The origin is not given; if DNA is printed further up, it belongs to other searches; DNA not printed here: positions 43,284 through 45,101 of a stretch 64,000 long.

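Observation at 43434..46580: Orphan, translationally coupled three-gene operon with PilMN/PilO- or GspL/GspM-like membrane topology plus a protein with a bilobed hydrophobic hairpin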

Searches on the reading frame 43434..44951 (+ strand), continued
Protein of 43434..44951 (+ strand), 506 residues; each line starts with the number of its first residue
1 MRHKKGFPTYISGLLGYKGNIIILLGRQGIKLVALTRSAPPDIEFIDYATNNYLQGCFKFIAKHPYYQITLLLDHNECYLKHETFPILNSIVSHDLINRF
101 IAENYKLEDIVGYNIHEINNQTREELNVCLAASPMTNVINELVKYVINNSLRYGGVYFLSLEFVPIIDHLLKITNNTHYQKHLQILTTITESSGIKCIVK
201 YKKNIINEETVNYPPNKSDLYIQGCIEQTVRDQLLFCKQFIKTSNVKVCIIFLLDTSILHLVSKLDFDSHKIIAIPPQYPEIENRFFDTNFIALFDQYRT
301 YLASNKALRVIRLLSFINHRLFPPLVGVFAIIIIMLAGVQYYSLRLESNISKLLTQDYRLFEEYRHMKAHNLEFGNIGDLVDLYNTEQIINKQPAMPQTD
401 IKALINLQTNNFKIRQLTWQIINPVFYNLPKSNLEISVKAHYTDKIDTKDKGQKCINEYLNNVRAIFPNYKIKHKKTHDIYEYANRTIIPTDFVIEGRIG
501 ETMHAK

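Call 65: find_homologous_proteins(query=P0097, max_evalue=0.00001)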
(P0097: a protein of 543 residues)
Query P0097 (543 aa): 281 proteins with E <= 0.00001 among 8000 candidates; the best 120 are listed.
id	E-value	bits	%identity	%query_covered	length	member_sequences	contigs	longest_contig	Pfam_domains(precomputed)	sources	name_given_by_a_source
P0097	0.0e+0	1179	100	100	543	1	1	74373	-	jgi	jgi:hypothetical protein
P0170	6.3e-154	532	50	99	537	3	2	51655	-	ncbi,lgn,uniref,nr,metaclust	ncbi:hypothetical protein SZ25_00237 [Candidatus Arcanobacter lacustris]|uniref:Competence protein A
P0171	3.7e-147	509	49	99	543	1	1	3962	-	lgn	-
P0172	2.1e-145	504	47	99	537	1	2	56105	-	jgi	jgi:hypothetical protein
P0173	2.5e-141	490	46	97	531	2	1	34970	-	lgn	-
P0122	5.4e-132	459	43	98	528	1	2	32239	-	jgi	jgi:hypothetical protein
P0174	5.6e-132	459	42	98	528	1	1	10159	-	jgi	jgi:hypothetical protein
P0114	5.9e-130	453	43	97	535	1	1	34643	-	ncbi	ncbi:MAG: hypothetical protein ACK4OM_05205 [Alphaproteobacteria bacterium]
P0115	1.4e-124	435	43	99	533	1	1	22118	-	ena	-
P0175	3.8e-119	417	40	99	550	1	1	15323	-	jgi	jgi:hypothetical protein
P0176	5.9e-118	413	40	98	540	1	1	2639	-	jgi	jgi:hypothetical protein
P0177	1.9e-112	395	38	98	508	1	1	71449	-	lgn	-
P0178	8.8e-110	386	42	79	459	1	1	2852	-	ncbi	ncbi:MAG: hypothetical protein ACK4M7_02665, partial [Burkholderiales bacterium]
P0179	4.4e-106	374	36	97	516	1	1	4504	-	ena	-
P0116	5.5e-105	370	37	99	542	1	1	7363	-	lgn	-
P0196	3.4e-85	305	35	99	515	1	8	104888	-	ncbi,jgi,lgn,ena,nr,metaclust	ncbi:MAG: hypothetical protein BGO27_08180 [Alphaproteobacteria bacterium 33-17]|nr:MAG: hypothetica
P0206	6.8e-82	294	35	92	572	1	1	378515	-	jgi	jgi:hypothetical protein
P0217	1.7e-80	289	30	98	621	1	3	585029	-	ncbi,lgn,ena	-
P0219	3.3e-80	288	32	96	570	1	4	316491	-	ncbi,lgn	-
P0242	1.3e-77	280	37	79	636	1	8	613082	-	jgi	jgi:uncharacterized coiled-coil protein SlyX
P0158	8.8e-77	277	32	92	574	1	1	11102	-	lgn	-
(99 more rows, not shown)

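Call 66: find_encoding_contigs(protein=P0170, flank=10000, max_places=1)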
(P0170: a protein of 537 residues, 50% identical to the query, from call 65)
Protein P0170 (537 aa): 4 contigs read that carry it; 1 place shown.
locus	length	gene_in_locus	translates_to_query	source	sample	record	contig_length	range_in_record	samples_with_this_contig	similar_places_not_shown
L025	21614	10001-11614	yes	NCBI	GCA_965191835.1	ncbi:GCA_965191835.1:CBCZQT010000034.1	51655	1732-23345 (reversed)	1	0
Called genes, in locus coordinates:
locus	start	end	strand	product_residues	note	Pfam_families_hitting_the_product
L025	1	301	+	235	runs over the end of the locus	PF00121:TIM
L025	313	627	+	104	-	-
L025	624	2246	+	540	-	PF06418:CTP_synth_N, PF00117:GATase, PF07722:Peptidase_C26 (weak)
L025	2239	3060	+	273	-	PF00793:DAHP_synth_1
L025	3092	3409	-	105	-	-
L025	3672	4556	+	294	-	PF00892:EamA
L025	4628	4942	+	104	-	-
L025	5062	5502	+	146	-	-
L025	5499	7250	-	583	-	PF00664:ABC_membrane, PF00005:ABC_tran, PF02463:SMC_N (weak)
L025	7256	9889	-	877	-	PF01411:tRNA-synt_2c, PF07973:tRNA_SAD, PF02272:DHHA1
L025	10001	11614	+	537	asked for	-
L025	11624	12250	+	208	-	-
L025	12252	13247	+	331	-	-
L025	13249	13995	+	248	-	PF00005:ABC_tran, PF13304:AAA_21 (faint)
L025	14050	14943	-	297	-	PF17827:PrmC_N, PF02353:CMAS (weak), PF01170:UPF0020 (weak), PF05175:MTS, PF06325:PrmA, PF13847:Methyltransf_31, PF08242:Methyltransf_12, PF13649:Methyltransf_25, +3 more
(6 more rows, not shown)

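Call 67: find_encoding_contigs(protein=P0242, flank=10000, max_places=1)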
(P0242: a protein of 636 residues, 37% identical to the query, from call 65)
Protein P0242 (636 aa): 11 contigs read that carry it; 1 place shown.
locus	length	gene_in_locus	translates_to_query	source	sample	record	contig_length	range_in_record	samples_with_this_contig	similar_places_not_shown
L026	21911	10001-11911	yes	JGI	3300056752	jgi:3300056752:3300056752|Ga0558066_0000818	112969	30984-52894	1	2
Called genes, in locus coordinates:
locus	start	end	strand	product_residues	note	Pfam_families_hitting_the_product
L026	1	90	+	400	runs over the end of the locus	PF00155:Aminotran_1_2, PF01041:DegT_DnrJ_EryC1 (weak)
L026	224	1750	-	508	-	PF00171:Aldedh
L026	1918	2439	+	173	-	PF09411:PagL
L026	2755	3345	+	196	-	PF00691:OmpA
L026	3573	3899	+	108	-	-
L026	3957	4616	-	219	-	PF00625:Guanylate_kin, PF13671:AAA_33 (weak)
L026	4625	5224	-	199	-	PF00578:AhpC-TSA (weak), PF02630:SCO1-SenC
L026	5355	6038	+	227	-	-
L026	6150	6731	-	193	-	PF03981:Ubiq_cyt_C_chap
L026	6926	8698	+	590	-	PF05157:MshEN, PF00437:T2SSE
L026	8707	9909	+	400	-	PF28597:T2SSF_N, PF00482:T2SSF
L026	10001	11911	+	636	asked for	-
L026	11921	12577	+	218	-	-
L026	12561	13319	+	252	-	-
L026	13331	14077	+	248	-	PF00005:ABC_tran, PF13304:AAA_21 (faint)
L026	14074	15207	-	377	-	PF00437:T2SSE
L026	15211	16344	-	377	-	PF00437:T2SSE, PF00004:AAA (weak), PF13401:AAA_22 (faint)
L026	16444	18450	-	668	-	PF07719:TPR_2 (faint), PF13174:TPR_6 (faint), PF13176:TPR_7 (faint), PF13428:TPR_14 (faint), PF13432:TPR_16 (weak), PF14559:TPR_19, PF13424:TPR_12 (weak), PF13432:TPR_16 (weak), +6 more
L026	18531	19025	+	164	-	-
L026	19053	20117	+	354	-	PF01180:DHO_dh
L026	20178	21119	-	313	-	PF00890:FAD_binding_2 (faint), PF01134:GIDA (faint), PF07992:Pyr_redox_2, PF12831:FAD_oxidored (faint), PF13738:Pyr_redox_3, PF00070:Pyr_redox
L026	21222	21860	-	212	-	PF00578:AhpC-TSA, PF08534:Redoxin, PF10417:1-cysPrx_C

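Call 68: find_encoding_contigs(protein=P0217, flank=10000, max_places=1)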
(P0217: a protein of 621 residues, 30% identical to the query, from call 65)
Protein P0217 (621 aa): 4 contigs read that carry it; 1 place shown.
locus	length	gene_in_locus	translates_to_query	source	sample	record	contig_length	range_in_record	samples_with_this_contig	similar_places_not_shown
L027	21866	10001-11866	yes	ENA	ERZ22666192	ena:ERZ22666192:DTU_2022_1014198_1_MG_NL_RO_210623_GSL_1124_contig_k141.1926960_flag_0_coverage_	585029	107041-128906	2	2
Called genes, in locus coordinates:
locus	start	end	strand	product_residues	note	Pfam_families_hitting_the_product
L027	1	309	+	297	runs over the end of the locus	PF00561:Abhydrolase_1, PF12146:Hydrolase_4 (weak), PF12697:Abhydrolase_6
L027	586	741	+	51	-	-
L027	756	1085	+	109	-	-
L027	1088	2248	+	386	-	PF02771:Acyl-CoA_dh_N, PF02770:Acyl-CoA_dh_M, PF00441:Acyl-CoA_dh_1, PF08028:Acyl-CoA_dh_2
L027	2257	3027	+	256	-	PF00459:Inositol_P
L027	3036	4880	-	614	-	PF05157:MshEN, PF00437:T2SSE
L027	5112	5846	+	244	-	PF00005:ABC_tran, PF13304:AAA_21 (faint)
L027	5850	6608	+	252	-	PF00494:SQS_PSY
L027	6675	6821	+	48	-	-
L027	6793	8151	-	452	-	PF01134:GIDA, PF01266:DAO (weak), PF13450:NAD_binding_8 (faint)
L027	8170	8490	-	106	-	-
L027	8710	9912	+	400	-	PF00482:T2SSF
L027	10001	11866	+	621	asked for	-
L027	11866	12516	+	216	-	-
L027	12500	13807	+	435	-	-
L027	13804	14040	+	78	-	PF07330:DUF1467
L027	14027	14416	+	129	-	-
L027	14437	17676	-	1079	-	PF05359:DUF748, PF13116:YhdP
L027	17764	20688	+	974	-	PF03710:GlnE, PF08335:GlnD_UR_UTase, PF03710:GlnE, PF08335:GlnD_UR_UTase (weak)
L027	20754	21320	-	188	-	-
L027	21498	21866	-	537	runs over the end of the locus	PF00768:Peptidase_S11, PF13354:Beta-lactamase2, PF05036:SPOR (weak)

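Call 77: find_encoding_contigs(protein=P0206, flank=10000, max_places=1)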
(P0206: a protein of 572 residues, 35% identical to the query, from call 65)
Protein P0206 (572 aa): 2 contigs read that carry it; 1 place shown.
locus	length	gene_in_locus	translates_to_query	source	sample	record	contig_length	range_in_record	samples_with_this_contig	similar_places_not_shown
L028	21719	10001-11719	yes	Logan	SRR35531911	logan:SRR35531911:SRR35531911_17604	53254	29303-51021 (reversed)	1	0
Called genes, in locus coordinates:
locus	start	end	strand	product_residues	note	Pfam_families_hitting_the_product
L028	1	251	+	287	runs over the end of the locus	PF01507:PAPS_reduct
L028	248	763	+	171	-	PF00583:Acetyltransf_1, PF13673:Acetyltransf_10 (weak), PF13508:Acetyltransf_7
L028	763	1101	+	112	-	-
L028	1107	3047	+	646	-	PF00009:GTP_EFTU, PF20720:nSTAND3 (faint), PF01926:MMR_HSR1 (faint), PF03144:GTP_EFTU_D2 (weak), PF22594:GTP-eEF1A_C, PF01583:APS_kinase, PF13671:AAA_33, PF13238:AAA_18 (weak)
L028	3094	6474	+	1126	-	PF27156:RP005_N, PF07992:Pyr_redox_2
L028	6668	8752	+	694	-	PF05157:MshEN, PF00437:T2SSE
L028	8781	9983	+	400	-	PF28597:T2SSF_N, PF00482:T2SSF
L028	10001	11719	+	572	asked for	-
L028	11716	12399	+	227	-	-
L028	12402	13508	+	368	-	-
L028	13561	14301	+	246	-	PF00005:ABC_tran, PF13304:AAA_21 (weak)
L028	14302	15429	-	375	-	PF00437:T2SSE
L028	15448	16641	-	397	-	PF00437:T2SSE, PF13401:AAA_22 (weak)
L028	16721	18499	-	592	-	PF07719:TPR_2 (faint), PF13428:TPR_14 (faint), PF00515:TPR_1 (faint), PF13174:TPR_6 (faint), PF13181:TPR_8 (faint), PF13414:TPR_11 (faint), PF13424:TPR_12 (faint), PF14559:TPR_19, +5 more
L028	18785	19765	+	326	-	PF01551:Peptidase_M23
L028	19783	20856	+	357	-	PF01180:DHO_dh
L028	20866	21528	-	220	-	PF02230:Abhydrolase_2, PF12146:Hydrolase_4 (faint), PF00561:Abhydrolase_1 (weak), PF01738:DLH (weak), PF00326:Peptidase_S9 (faint)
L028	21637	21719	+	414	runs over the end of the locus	-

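Call 78: find_encoding_contigs(protein=P0219, flank=10000, max_places=1)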
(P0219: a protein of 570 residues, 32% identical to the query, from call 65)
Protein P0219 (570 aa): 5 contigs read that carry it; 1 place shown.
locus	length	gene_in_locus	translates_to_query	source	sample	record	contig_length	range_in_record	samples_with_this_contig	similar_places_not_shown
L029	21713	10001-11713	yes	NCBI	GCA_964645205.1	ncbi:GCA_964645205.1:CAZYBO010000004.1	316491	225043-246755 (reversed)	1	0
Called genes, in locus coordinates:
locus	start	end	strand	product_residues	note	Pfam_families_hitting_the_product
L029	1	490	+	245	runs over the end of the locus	PF01507:PAPS_reduct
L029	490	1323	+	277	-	PF01507:PAPS_reduct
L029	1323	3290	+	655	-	PF00009:GTP_EFTU, PF01926:MMR_HSR1 (faint), PF13238:AAA_18 (faint), PF03144:GTP_EFTU_D2 (weak), PF22594:GTP-eEF1A_C, PF01583:APS_kinase, PF13671:AAA_33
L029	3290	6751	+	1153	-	PF27156:RP005_N, PF07992:Pyr_redox_2 (weak)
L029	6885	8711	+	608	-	PF05157:MshEN, PF00437:T2SSE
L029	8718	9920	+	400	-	PF28597:T2SSF_N, PF00482:T2SSF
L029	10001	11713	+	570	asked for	-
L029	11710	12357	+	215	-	-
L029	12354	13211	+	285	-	-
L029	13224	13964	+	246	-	PF00005:ABC_tran, PF13304:AAA_21 (weak)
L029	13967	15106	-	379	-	PF00437:T2SSE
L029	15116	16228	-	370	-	PF00437:T2SSE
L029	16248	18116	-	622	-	PF13432:TPR_16 (faint), PF13174:TPR_6 (faint), PF00515:TPR_1 (faint), PF07719:TPR_2 (faint), PF13176:TPR_7 (faint), PF13181:TPR_8 (faint), PF13414:TPR_11 (faint), PF14559:TPR_19 (weak), +4 more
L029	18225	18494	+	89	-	-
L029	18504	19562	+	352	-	PF01180:DHO_dh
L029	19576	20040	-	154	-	PF09923:DUF2155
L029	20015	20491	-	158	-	PF02470:MlaD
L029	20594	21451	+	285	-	PF01040:UbiA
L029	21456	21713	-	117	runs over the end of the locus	PF05071:NDUFA12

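Call 79: find_encoding_contigs(protein=P0196, flank=10000, max_places=1)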
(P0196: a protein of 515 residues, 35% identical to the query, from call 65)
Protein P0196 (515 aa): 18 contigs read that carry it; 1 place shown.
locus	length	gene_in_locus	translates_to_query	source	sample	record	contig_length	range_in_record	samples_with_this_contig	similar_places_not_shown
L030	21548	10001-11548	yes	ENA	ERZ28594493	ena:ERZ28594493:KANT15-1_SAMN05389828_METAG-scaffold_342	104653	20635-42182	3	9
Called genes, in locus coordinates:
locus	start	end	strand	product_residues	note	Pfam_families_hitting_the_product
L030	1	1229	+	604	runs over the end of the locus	PF00512:HisKA, PF02518:HATPase_c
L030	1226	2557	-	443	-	PF02878:PGM_PMM_I, PF02879:PGM_PMM_II, PF02880:PGM_PMM_III, PF00408:PGM_PMM_IV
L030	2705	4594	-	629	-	PF06480:FtsH_ext, PF00004:AAA, PF17862:AAA_lid_3, PF01434:Peptidase_M41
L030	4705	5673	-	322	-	PF01171:ATP_bind_3, PF06508:QueC (faint)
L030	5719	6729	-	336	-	PF16331:TolA_bind_tri (faint), PF13174:TPR_6 (faint)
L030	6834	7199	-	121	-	-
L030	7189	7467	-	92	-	-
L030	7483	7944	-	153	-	-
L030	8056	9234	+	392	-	PF00108:Thiolase_N, PF02803:Thiolase_C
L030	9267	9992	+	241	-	PF00106:adh_short, PF01370:Epimerase (weak), PF08659:KR, PF13460:NAD_binding_10 (weak), PF13561:adh_short_C2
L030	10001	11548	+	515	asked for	-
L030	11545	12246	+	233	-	-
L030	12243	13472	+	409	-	-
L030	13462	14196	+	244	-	PF00005:ABC_tran, PF13304:AAA_21 (weak)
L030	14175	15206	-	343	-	PF01633:Choline_kinase, PF01636:APH, PF02958:EcKL (weak)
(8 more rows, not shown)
